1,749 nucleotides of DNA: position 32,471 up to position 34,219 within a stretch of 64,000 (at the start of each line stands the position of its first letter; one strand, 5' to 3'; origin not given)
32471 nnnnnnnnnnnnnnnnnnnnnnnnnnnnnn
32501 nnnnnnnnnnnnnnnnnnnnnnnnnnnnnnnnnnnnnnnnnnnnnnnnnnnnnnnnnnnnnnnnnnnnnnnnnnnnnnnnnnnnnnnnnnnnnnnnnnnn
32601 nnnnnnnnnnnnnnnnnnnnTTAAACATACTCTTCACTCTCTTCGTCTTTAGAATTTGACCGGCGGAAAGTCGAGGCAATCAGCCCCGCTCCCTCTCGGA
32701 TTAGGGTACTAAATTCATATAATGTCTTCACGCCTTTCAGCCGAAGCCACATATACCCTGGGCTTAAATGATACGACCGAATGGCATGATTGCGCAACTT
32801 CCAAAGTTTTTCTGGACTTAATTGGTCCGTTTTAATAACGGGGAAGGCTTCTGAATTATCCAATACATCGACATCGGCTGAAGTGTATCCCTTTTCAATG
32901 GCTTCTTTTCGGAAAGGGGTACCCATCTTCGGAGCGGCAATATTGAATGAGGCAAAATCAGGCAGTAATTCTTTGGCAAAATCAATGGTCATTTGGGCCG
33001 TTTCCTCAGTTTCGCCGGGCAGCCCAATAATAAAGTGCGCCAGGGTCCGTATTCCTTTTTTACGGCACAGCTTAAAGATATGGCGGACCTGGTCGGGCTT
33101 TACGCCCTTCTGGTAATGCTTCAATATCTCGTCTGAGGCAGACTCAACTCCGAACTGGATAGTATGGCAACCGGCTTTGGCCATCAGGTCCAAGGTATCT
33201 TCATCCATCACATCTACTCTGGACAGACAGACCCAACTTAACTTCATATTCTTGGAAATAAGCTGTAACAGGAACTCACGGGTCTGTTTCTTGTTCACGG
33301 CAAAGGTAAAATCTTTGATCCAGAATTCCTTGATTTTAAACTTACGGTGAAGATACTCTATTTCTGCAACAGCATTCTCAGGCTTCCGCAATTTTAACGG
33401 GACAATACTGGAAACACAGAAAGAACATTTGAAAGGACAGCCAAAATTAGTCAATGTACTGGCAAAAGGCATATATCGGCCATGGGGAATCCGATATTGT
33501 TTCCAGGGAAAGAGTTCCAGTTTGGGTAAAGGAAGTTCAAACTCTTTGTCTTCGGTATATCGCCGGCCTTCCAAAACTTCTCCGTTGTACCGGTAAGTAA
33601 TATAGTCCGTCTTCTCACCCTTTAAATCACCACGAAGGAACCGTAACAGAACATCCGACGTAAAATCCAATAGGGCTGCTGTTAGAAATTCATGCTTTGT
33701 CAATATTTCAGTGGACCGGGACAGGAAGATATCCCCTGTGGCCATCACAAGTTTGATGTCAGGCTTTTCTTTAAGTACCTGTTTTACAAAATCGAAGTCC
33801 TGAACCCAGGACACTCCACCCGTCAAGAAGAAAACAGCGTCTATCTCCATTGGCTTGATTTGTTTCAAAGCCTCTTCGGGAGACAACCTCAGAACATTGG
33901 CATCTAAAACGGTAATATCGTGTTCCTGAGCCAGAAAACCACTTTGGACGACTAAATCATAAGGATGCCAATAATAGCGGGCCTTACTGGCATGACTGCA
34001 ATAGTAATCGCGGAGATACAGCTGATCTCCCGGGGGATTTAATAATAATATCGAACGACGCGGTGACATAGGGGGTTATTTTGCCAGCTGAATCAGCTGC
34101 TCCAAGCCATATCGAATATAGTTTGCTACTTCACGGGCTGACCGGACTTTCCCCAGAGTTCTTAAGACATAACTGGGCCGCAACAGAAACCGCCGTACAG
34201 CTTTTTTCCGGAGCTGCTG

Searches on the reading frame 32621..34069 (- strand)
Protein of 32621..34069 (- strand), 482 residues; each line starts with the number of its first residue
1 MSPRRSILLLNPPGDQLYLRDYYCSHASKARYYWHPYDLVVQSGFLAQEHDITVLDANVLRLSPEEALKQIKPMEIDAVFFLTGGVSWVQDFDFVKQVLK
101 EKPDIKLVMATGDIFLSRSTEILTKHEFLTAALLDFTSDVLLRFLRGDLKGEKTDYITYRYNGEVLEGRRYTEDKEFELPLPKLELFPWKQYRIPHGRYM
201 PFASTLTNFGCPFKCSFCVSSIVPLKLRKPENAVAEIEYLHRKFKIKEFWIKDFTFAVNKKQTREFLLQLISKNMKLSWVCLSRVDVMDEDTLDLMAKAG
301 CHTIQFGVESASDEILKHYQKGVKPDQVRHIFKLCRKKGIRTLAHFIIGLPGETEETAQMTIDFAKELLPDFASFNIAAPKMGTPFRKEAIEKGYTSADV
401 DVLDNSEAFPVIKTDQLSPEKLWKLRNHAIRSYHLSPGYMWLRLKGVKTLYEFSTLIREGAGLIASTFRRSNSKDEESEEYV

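Call 68: search_protein_families(library=padloc, proteins=[window:32621-34069:-], max_evalue=0.0001)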
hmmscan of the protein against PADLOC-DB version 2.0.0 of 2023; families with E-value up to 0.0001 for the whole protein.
window:32621-34069:- (482 aa): 1 family
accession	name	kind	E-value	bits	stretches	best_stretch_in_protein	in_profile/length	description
PDLC04689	PDC-M51A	-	1.4e-10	38.6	1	207-367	189-351/420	-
